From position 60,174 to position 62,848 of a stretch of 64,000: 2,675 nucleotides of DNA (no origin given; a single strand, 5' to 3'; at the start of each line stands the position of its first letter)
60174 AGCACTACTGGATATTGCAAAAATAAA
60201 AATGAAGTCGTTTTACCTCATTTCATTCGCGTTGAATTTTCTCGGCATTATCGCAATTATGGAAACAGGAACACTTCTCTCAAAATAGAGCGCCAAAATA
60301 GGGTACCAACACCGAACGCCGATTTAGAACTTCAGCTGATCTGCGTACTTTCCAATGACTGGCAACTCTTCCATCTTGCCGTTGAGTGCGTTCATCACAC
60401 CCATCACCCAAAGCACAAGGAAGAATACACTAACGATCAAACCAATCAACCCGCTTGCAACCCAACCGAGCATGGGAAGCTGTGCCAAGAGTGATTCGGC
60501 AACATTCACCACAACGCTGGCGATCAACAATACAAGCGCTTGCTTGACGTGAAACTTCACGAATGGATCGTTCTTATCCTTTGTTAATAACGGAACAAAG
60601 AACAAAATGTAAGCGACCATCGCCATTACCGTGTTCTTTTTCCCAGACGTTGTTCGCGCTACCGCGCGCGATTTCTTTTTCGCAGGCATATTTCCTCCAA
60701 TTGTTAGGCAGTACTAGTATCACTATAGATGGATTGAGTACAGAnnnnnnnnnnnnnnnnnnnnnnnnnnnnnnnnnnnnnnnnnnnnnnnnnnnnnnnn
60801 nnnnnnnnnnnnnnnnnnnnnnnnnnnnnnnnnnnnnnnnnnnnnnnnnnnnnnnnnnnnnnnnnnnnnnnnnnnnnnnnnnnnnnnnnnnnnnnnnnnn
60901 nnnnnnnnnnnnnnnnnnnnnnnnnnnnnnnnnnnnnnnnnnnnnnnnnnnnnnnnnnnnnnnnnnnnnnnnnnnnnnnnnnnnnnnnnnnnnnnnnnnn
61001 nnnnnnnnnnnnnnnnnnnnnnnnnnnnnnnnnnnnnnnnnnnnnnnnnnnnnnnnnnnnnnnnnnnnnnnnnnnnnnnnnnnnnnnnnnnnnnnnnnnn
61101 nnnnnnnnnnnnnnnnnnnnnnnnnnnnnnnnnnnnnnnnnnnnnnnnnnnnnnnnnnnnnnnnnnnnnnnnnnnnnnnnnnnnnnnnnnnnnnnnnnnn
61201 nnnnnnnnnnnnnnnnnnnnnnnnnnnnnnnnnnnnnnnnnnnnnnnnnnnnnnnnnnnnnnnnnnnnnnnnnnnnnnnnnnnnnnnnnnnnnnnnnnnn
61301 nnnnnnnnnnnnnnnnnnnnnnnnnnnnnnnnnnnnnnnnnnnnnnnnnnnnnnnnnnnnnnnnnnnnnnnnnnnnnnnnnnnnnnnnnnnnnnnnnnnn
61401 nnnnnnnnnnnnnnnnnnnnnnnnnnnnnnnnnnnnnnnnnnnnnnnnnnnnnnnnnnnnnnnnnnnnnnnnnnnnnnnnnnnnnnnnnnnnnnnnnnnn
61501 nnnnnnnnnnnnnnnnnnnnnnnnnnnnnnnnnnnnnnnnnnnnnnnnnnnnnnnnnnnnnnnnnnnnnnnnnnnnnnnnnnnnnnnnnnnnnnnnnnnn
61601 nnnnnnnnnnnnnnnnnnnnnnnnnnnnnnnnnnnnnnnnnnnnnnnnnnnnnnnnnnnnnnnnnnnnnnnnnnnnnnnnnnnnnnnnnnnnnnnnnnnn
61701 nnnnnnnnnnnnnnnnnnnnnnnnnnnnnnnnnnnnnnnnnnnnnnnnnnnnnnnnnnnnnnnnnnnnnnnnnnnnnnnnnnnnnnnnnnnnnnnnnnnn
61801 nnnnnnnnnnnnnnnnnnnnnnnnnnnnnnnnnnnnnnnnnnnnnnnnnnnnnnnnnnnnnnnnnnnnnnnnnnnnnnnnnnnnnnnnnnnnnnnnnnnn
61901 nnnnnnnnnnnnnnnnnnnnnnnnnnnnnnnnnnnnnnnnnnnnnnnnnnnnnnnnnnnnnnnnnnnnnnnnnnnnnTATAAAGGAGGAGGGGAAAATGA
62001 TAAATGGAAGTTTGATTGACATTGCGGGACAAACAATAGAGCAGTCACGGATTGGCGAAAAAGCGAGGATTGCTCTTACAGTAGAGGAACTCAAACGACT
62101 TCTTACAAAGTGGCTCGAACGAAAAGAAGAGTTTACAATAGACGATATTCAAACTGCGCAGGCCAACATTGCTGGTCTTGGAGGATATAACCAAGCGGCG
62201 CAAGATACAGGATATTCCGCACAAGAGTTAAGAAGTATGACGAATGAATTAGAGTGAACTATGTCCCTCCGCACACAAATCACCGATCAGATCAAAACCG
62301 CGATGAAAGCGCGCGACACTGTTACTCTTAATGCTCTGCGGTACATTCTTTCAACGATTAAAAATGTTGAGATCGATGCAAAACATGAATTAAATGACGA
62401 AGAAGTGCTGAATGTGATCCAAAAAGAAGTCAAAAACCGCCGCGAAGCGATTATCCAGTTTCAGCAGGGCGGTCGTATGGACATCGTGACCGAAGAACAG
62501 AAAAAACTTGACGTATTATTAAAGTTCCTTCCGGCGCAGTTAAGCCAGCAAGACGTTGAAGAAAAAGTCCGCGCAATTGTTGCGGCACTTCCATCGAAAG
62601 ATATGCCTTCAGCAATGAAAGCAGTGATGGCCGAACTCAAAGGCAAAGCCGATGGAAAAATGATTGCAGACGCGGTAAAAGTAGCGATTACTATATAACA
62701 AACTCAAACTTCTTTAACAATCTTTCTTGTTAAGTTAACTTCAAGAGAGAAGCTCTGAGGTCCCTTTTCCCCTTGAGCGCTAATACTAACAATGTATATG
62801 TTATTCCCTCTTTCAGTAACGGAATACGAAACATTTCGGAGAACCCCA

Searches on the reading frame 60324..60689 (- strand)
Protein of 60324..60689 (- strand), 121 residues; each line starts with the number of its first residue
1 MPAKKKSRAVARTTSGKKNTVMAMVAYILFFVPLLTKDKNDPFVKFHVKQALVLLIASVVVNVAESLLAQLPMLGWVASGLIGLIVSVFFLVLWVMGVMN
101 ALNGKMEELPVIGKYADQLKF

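Call 15: search_protein_families(library=pfam, proteins=[window:60324-60689:-], max_evalue=0.001)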
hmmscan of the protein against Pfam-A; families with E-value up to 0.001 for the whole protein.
window:60324-60689:- (121 aa): 2 families
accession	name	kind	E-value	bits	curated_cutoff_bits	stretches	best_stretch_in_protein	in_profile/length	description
PF09685.15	DUF4870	-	3.7e-07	30.5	25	1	20-112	16-103/107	Domain of unknown function (DUF4870)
PF16166.10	TIC20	-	1.3e-05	25.6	28.6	1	21-114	87-179/181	Chloroplast import apparatus Tic20-like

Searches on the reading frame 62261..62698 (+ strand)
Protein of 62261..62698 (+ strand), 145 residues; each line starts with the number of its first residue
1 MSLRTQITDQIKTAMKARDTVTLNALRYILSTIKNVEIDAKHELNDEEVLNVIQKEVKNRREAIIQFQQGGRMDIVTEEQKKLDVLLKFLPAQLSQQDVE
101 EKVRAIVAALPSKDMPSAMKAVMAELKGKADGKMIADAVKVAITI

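Call 15: search_protein_families(library=pfam, proteins=[window:62261-62698:+], max_evalue=0.001)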
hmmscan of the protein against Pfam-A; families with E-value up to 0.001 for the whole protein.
window:62261-62698:+ (145 aa): 2 families
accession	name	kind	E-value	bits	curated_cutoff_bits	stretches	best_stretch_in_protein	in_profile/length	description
PF09424.15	YqeY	-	7.2e-39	133.6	27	1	5-141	2-141/143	Yqey-like protein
PF24654.2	CEP76_N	-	0.00041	21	27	0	92-116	8-32/60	CEP76 N-terminal domain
